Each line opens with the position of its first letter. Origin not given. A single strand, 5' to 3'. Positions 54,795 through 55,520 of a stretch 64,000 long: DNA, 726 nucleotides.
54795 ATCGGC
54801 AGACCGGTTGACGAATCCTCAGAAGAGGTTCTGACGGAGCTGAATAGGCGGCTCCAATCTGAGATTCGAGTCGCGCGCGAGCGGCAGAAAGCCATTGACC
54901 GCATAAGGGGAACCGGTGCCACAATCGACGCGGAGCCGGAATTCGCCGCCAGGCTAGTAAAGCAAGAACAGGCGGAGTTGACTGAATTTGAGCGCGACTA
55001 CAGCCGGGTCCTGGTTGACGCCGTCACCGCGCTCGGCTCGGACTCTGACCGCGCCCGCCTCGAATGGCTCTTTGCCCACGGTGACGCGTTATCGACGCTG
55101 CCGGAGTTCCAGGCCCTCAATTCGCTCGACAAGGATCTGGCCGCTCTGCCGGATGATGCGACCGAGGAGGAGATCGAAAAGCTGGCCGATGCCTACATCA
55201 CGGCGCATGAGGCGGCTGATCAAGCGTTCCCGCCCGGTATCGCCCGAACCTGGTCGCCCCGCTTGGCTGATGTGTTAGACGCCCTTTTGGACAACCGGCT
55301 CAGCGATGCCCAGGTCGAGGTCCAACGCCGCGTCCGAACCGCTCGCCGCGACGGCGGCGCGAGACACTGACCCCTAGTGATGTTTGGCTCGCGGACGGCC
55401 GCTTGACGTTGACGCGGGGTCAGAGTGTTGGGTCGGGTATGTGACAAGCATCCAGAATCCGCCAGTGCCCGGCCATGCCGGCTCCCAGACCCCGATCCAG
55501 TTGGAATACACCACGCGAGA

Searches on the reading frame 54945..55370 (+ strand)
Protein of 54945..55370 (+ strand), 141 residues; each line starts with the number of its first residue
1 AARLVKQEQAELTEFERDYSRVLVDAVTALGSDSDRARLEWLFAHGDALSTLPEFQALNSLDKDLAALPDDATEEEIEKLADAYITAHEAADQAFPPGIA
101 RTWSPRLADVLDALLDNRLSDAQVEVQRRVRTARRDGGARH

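Call 50: search_solved_structures(query=A4, max_evalue=10)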
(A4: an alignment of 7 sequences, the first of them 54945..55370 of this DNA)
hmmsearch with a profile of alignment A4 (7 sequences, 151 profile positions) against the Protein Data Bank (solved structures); distinct sequences matched with E-value up to 10: 9.
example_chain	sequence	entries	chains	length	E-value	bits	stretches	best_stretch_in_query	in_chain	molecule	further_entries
8tm9_A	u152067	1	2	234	0.27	14.5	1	67-121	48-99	D_3_633_8x peptide bound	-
5wm9_A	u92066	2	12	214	0.28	14.4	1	8-73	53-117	Rv0078 | TetR family transcriptional regulator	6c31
4f4h_A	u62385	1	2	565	0.34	14.2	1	45-114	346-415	Glutamine dependent NAD+ synthetase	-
5icj_A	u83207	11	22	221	0.41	13.9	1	8-73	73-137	Probable transcriptional regulatory protein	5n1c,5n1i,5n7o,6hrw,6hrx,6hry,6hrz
8tlp_A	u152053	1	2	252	0.44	13.8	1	67-121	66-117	D_3_633_8x, no peptide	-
6xxv_C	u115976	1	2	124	0.62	13.3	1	10-93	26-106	S2_1.2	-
9fvu_A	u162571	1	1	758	0.69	13.2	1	23-89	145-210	Aspartyl/asparaginyl beta-hydroxylase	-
7rkc_A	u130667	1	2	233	1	12.6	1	67-122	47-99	D_3_633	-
5le2_A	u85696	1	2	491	2.1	11.6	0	67-113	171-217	DDD_D12_15_D12_15_D12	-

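Call 51: find_homologous_proteins(query=A4, max_evalue=0.001)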
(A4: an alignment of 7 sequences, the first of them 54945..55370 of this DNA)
Query A4 (7 sequences) (141 aa, profile of the alignment): 9 proteins with E <= 0.001 among 8000 candidates.
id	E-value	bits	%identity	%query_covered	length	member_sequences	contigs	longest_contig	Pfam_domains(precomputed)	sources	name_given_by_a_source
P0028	4.1e-48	181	47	11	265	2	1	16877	PF00376.30,PF13411.13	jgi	jgi:DNA-binding transcriptional MerR regulator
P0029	2.0e-47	179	39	50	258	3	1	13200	PF00376.30,PF13411.13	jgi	-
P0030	9.0e-47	177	100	100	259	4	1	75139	PF00376.30,PF13411.13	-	-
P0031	2.0e-38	150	38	24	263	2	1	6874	PF00376.30,PF13411.13,PF09278.18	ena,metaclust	metaclust:\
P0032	8.0e-27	112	31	25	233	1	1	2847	PF13411.13,PF09278.18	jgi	jgi:DNA-binding transcriptional MerR regulator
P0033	1.4e-25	108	44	24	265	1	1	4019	PF00376.30,PF13411.13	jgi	-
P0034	3.7e-25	107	31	46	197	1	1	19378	-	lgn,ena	-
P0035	5.7e-12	64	38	15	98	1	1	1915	-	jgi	jgi:hypothetical protein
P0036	9.9e-5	40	45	14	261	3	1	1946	PF00376.30,PF13411.13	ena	-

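Call 52: find_encoding_contigs(protein=P0034, flank=8000, max_places=3)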
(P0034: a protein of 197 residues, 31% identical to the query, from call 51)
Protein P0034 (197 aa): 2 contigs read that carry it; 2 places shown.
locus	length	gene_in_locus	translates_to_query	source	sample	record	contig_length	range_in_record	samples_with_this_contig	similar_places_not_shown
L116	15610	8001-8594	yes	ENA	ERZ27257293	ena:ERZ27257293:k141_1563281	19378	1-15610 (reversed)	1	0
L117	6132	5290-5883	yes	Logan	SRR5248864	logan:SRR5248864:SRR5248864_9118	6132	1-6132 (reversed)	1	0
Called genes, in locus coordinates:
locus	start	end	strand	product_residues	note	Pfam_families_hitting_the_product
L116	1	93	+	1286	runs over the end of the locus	?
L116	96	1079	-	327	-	PF00248:Aldo_ket_red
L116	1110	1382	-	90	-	PF08681:TacA1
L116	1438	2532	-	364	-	PF00579:tRNA-synt_1b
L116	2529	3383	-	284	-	PF02811:PHP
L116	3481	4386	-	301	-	-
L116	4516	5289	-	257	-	PF00376:MerR, PF13411:MerR_1, PF09278:MerR-DNA-bind (weak)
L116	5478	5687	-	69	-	-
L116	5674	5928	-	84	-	-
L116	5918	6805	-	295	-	PF12698:ABC2_membrane_3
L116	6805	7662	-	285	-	PF00005:ABC_tran, PF13304:AAA_21 (faint)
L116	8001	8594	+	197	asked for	-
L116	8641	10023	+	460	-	PF00753:Lactamase_B, PF23023:Anti-Pycsar_Apyc1 (weak), PF12706:Lactamase_B_2, PF16661:Lactamase_B_6 (weak), PF10996:Beta-Casp, PF07521:RMMBL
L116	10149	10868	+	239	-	PF01048:PNP_UDP_1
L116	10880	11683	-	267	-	PF00215:OMPdecase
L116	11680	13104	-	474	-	PF01180:DHO_dh, PF03060:NMO (weak)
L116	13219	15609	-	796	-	?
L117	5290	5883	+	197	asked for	-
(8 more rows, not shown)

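Call 53: find_encoding_contigs(protein=P0031, flank=8000, max_places=3)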
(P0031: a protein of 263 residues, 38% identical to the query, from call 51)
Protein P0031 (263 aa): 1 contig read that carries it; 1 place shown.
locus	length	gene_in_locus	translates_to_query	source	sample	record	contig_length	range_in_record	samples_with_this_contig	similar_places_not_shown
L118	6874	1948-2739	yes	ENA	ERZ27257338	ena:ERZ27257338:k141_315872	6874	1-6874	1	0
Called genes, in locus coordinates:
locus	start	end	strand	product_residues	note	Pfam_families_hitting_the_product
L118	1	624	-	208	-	?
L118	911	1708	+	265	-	PF00198:2-oxoacid_dh (weak)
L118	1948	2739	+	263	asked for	PF00376:MerR, PF13411:MerR_1, PF09278:MerR-DNA-bind (weak)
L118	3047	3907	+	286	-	PF00376:MerR, PF13411:MerR_1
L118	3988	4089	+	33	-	-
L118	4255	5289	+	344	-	-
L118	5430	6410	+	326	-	PF00528:BPD_transp_1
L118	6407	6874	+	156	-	?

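Call 54: find_encoding_contigs(protein=P0033, flank=8000, max_places=3)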
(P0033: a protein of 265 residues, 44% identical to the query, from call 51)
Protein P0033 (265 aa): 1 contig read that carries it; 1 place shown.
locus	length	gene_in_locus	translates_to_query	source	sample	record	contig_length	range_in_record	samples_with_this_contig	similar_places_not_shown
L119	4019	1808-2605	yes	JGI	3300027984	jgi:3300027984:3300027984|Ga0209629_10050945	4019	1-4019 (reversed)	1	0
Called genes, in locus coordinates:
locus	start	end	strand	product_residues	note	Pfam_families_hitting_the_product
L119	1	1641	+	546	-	?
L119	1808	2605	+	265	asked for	PF00376:MerR, PF13411:MerR_1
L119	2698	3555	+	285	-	PF00376:MerR, PF13411:MerR_1, PF09278:MerR-DNA-bind (weak)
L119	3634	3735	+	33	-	-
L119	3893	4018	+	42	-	?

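Call 70: predict_structure(alignment_id=A6)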
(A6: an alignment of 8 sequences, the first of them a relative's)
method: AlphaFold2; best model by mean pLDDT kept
length: 259 residues; sequences in the alignment: 8
mean_pLDDT: 82.1   pTM: 0.49
mean pLDDT of the five models: 82.1, 82.1, 82.0, 73.1, 70.2
residues with pLDDT >= 90: 76; 70-90: 154; 50-70: 25; < 50: 4
segments of 3 or more residues with pLDDT < 50: 257-259
pLDDT, mean of each block of 10 residues (from residue 1): 92 93 91 90 89 83 82 64 81 81 60 62 72 77 80 85 82 90 93 96 90 80 80 83 91 63
secondary structure, 60 per line:
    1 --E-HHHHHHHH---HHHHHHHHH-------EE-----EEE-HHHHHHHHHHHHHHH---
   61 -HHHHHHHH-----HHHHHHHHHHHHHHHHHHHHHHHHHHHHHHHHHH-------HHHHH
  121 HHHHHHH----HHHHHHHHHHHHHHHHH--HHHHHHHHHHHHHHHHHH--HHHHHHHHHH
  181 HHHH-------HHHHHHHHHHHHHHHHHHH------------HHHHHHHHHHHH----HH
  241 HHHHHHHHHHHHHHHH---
elements in order: H5-12 H16-24 E39-41 H43-57 H62-69 H75-108 H116-127 H132-148 H151-168 H171-184 H192-210 H223-234 H239-256

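Call 73: fold_search(model_id=the predicted structure, library=pdb)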
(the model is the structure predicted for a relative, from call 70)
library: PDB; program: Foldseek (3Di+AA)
matches with E <= 10: 239; with E <= 0.001: 35
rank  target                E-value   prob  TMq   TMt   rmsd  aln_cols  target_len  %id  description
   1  6jni_B                4.3e-05  1.00  0.34  0.65   3.1       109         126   32  Crystal structure of the transcriptional regulator CadR from P. putida in complex with Zinc(II) and DNA (released 2019-09-25)
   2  6jgx_B                9.7e-05  1.00  0.35  0.63   2.8       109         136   32  Crystal structure of the transcriptional regulator CadR from P. putida in complex with Cadmium(II) and DNA (released 2019-09-25)
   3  3hh0_A                1.0e-04  1.00  0.31  0.55   5.9       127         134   21  Crystal structure of a transcriptional regulator, MerR family from Bacillus cereus (released 2009-05-26)
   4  6jni_H                1.2e-04  1.00  0.34  0.59   3.1       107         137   32  Crystal structure of the transcriptional regulator CadR from P. putida in complex with Zinc(II) and DNA (released 2019-09-25)
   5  6jni_A                1.2e-04  1.00  0.34  0.55   3.3       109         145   32  Crystal structure of the transcriptional regulator CadR from P. putida in complex with Zinc(II) and DNA (released 2019-09-25)
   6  1r8d_A                1.3e-04  1.00  0.27  0.62   5.2       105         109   25  Crystal Structure of MtaN Bound to DNA (released 2004-08-17)
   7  6jni_G                1.4e-04  1.00  0.34  0.63   3.1       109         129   32  Crystal structure of the transcriptional regulator CadR from P. putida in complex with Zinc(II) and DNA (released 2019-09-25)
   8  1r8d_B                1.4e-04  1.00  0.27  0.63   5.1       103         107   25  Crystal Structure of MtaN Bound to DNA (released 2004-08-17)
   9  5d8c_A                1.4e-04  1.00  0.29  0.56   5.4       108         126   22  Crystal structure of HiNmlR, a MerR family regulator lacking the sensor domain, bound to promoter DNA (released 2016-06-29)
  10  6jyw_B                1.5e-04  1.00  0.35  0.63   3.1       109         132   32  Crystal structure of the transcription regulator CadR N81M mutant from P. putida in complex with Cadmium(II) and DNA (released 2020-04-29)
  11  6jyw_A                1.5e-04  1.00  0.35  0.60   3.1       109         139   32  Crystal structure of the transcription regulator CadR N81M mutant from P. putida in complex with Cadmium(II) and DNA (released 2020-04-29)
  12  6jni_E                1.7e-04  1.00  0.34  0.59   3.1       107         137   32  Crystal structure of the transcriptional regulator CadR from P. putida in complex with Zinc(II) and DNA (released 2019-09-25)
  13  5d90_C                1.8e-04  1.00  0.29  0.53   5.8       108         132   26  Crystal structure of HiNmlR, a MerR family regulator lacking the sensor domain, bound to promoter DNA (released 2016-06-29)
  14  6jni_C                2.0e-04  1.00  0.36  0.66   5.4       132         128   27  Crystal structure of the transcriptional regulator CadR from P. putida in complex with Zinc(II) and DNA (released 2019-09-25)
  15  6jgw_A                2.3e-04  1.00  0.29  0.58   7.5       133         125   31  Crystal structure of the transcriptional regulator CadR from P. putida in complex with DNA (released 2019-09-25)
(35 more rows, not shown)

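Call 78: search_protein_families(library=pfam, proteins=[L118:6407-6874:+, L119:1-1641:+, L116:3481-4386:-], max_evalue=0.001)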
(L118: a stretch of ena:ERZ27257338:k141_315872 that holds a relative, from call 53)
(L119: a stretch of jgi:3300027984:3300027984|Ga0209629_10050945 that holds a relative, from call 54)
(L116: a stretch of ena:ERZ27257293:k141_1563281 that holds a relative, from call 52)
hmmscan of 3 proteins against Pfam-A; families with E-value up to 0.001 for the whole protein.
L118:6407-6874:+ (156 aa): 1 family
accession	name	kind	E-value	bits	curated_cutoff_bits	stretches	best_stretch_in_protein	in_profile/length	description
PF12911.12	OppC_N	-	2.5e-10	40.5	23.9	1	21-70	4-53/53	N-terminal TM domain of oligopeptide transport permease C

L119:1-1641:+ (546 aa): 2 families
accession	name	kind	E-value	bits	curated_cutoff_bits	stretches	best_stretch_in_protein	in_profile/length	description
PF00501.34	AMP-binding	-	8.5e-75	252.4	29.9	1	11-396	3-383/384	AMP-binding enzyme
PF13193.12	AMP-binding_C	-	1.5e-18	67.9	24.5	1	452-530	1-76/76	AMP-binding enzyme C-terminal domain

L116:3481-4386:- (301 aa): 0 families
